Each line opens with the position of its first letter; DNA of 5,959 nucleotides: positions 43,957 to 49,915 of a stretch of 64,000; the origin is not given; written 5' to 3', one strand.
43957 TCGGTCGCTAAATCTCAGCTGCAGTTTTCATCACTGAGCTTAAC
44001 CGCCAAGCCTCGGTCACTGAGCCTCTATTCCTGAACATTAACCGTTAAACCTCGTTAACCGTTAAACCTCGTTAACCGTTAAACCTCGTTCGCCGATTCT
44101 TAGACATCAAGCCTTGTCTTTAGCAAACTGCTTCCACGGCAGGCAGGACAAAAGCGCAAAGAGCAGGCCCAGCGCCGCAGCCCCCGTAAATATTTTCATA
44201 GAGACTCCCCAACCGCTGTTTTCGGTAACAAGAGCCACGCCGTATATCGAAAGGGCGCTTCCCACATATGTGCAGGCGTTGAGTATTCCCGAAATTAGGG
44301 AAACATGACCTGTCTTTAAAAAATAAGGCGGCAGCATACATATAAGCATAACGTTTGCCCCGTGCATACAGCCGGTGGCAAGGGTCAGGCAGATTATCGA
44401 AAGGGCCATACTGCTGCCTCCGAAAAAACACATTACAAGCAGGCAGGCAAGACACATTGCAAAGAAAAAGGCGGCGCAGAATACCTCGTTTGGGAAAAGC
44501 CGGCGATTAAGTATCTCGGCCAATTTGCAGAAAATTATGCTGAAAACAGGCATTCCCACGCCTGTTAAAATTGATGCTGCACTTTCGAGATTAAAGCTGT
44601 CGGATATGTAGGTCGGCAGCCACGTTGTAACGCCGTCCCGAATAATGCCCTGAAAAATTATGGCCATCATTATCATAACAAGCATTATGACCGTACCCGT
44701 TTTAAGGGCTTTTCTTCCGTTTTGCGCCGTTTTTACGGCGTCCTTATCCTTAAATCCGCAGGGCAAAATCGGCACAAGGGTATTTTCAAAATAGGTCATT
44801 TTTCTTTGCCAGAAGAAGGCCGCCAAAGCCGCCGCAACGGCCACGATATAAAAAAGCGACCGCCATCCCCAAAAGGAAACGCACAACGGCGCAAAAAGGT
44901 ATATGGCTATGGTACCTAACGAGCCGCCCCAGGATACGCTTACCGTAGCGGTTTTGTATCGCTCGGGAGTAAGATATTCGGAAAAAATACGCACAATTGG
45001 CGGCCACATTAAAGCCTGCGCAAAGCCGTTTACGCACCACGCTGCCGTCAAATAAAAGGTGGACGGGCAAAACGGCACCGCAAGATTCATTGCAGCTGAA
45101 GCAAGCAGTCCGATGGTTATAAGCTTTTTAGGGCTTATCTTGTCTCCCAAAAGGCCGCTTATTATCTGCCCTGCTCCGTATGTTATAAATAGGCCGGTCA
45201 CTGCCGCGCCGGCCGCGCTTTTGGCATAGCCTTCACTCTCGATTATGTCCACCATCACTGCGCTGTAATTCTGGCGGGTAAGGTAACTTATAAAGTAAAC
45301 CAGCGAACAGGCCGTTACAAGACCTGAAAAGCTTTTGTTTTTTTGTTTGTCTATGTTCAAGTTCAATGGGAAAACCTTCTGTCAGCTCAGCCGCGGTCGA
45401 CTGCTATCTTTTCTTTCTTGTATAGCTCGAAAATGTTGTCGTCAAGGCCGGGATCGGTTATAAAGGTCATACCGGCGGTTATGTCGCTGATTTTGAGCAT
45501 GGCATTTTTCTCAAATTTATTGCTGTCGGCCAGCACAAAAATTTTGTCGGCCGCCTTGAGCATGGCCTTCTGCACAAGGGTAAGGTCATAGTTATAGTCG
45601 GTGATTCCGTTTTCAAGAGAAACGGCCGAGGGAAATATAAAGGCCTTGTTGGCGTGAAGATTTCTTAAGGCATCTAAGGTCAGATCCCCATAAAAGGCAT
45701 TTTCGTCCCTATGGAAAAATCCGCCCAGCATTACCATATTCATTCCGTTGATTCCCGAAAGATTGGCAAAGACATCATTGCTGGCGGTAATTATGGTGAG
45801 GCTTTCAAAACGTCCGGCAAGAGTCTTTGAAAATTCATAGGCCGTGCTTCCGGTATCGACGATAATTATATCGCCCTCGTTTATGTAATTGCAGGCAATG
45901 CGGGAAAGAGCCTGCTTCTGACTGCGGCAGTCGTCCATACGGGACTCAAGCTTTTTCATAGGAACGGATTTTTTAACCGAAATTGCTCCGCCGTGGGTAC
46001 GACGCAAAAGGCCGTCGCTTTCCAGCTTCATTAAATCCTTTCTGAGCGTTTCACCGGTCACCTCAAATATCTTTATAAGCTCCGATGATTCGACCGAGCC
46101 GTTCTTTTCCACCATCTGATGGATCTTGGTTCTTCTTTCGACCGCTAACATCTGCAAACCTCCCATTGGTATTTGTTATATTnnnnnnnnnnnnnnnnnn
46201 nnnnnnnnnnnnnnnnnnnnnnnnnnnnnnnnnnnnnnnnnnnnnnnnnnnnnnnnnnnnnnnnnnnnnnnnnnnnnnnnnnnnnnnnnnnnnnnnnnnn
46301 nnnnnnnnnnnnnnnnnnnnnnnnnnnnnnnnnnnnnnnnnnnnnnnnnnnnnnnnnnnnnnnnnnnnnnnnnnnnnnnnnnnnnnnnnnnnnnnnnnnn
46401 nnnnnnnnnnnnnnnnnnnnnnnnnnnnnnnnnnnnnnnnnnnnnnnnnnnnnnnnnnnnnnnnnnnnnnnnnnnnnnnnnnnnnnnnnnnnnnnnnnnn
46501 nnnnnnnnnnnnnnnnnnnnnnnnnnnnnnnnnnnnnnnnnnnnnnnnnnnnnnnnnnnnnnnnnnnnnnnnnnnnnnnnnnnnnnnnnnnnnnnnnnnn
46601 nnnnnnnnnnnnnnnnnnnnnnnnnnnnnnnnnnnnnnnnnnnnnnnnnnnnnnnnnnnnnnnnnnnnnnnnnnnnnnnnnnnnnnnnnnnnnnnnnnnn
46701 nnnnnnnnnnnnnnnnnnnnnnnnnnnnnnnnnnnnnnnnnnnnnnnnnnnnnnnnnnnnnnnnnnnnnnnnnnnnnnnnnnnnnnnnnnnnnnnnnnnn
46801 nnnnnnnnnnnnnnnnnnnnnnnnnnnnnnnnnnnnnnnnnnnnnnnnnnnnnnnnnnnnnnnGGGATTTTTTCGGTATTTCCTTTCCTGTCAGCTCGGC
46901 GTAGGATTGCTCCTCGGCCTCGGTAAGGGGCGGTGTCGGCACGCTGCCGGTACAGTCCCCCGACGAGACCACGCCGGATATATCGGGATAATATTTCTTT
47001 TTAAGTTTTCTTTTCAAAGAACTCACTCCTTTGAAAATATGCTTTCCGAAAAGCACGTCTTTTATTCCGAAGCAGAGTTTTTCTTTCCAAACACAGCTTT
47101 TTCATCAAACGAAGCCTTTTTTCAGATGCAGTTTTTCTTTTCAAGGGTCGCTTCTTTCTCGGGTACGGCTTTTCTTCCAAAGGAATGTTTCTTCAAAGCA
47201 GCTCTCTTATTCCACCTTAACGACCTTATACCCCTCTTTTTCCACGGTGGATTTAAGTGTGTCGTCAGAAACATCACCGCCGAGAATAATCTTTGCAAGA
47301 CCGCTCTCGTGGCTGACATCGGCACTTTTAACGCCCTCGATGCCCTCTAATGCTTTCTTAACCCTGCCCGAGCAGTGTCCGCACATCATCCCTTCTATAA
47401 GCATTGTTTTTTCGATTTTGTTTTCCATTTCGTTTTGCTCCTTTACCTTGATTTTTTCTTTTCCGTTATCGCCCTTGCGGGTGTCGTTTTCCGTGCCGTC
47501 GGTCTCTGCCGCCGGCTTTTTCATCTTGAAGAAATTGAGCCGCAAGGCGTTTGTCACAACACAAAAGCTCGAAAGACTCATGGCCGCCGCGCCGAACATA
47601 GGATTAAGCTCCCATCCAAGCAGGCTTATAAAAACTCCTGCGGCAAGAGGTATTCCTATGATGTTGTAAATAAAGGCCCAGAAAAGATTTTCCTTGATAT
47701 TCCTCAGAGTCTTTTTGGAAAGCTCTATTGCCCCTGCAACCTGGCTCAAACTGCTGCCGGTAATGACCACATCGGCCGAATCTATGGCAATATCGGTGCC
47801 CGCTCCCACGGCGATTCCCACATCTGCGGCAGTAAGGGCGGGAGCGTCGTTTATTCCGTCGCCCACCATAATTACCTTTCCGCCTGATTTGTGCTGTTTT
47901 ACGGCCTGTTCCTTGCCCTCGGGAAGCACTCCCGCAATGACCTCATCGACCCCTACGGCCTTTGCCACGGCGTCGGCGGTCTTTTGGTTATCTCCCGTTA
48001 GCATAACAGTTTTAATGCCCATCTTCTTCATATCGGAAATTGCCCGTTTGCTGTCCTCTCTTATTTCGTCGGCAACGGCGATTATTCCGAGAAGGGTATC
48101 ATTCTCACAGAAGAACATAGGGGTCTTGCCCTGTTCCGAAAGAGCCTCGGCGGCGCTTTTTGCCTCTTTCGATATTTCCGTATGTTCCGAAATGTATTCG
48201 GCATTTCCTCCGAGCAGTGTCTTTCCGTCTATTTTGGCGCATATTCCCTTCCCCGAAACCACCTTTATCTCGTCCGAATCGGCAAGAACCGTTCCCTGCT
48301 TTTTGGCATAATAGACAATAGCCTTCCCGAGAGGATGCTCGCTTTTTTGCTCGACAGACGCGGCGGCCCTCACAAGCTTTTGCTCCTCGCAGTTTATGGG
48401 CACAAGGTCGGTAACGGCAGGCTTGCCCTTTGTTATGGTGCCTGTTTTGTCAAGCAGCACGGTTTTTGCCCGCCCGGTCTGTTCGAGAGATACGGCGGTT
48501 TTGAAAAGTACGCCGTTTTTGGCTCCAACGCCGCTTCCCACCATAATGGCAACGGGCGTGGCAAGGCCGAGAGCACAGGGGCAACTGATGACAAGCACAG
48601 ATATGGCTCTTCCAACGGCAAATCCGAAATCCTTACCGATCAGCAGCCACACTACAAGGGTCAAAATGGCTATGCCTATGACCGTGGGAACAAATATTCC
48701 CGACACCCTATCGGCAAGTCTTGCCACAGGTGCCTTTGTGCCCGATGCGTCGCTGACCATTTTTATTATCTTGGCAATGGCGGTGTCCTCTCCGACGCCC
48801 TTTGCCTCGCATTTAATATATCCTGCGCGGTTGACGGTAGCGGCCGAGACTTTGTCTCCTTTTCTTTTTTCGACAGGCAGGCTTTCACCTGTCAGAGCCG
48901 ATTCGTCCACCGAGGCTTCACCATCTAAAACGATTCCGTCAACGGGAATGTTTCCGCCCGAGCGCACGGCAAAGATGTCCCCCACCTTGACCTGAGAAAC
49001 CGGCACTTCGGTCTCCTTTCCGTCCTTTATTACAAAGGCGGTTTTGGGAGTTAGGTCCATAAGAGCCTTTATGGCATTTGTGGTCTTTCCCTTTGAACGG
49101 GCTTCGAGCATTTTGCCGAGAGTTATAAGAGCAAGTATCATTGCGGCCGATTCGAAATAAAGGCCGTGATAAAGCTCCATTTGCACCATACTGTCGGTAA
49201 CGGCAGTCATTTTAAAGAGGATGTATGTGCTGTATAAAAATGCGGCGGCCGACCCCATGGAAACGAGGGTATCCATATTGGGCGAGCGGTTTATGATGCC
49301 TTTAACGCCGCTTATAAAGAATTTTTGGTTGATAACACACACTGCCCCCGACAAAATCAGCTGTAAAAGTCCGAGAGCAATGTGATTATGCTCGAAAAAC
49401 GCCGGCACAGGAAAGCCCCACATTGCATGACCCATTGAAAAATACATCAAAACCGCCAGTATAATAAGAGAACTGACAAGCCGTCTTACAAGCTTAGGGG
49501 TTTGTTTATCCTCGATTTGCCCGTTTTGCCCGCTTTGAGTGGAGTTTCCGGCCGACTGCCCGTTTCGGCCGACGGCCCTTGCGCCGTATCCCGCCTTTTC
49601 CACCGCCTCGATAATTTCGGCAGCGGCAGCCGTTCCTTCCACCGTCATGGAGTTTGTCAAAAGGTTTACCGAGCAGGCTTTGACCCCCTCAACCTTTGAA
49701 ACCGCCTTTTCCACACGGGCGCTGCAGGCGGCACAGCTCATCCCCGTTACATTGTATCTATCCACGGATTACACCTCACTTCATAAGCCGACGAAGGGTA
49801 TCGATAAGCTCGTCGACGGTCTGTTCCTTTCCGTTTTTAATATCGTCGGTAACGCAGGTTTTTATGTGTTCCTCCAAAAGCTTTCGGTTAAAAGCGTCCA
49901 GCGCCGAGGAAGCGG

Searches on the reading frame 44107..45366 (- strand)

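Call 27: search_protein_families(library=pfam, proteins=[window:44107-45366:-], max_evalue=0.00001)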
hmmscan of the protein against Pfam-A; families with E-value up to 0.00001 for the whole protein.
window:44107-45366:- (419 aa): 1 family
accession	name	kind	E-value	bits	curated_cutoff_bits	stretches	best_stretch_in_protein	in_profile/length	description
PF07690.21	MFS_1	-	2e-40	139.2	33.4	1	21-373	2-346/347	Major Facilitator Superfamily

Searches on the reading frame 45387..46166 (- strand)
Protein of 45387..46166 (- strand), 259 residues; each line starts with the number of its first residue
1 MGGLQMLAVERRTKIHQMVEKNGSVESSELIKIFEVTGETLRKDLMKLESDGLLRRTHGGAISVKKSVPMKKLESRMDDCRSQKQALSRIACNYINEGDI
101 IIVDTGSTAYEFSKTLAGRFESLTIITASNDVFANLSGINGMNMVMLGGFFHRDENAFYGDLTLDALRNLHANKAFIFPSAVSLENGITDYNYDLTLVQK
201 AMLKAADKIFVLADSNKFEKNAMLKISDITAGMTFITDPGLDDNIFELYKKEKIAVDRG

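Call 56: search_protein_families(library=pfam, proteins=[window:45387-46166:-], max_evalue=0.000001)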
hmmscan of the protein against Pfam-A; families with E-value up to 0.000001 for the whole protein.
window:45387-46166:- (259 aa): 2 families
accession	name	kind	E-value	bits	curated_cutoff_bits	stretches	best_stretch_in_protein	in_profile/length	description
PF00455.28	DeoRC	-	4.7e-37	127.8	31.8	1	82-238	4-159/160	DeoR C terminal sensor domain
PF08220.18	HTH_DeoR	-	2.9e-14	53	21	1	11-66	1-56/57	DeoR-like helix-turn-helix domain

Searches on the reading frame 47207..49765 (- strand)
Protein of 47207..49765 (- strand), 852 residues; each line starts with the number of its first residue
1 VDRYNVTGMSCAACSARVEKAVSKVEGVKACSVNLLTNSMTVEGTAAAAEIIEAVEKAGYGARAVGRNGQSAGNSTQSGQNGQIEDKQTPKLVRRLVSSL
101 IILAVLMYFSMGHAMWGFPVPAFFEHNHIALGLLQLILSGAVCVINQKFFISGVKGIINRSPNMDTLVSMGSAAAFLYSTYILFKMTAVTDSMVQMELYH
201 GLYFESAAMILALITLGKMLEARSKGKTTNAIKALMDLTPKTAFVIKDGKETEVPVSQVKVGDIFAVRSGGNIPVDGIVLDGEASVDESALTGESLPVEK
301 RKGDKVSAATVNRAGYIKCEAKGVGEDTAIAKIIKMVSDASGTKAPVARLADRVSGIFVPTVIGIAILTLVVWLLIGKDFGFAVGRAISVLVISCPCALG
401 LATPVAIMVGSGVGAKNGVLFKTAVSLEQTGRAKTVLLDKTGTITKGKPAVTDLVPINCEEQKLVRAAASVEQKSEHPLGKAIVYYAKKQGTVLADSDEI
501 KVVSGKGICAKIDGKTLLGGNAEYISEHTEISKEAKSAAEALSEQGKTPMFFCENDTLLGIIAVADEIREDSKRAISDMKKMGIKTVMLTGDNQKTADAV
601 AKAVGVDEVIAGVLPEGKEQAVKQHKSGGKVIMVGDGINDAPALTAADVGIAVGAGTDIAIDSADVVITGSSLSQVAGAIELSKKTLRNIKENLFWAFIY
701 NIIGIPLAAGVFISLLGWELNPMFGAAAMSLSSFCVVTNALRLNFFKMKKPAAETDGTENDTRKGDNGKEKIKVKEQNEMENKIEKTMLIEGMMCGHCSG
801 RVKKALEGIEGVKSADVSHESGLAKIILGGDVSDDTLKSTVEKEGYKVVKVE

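Call 56: search_protein_families(library=pfam, proteins=[window:47207-49765:-], max_evalue=0.000001)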
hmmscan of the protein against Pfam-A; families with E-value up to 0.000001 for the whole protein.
window:47207-49765:- (852 aa): 4 families
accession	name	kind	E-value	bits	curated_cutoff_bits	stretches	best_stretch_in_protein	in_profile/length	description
PF00122.25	E1-E2_ATPase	-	3.4e-57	193.3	28.1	1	238-417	2-181/181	E1-E2 ATPase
PF00702.32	Hydrolase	-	6.6e-38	131.5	26.4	1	434-648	2-191/191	haloacid dehalogenase-like hydrolase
PF00403.32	HMA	-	2.5e-30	105.1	24.8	2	4-60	2-61/62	Heavy-metal-associated domain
PF08282.18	Hydrolase_3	-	1.8e-07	31.6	20.9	0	629-670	204-245/255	haloacid dehalogenase-like hydrolase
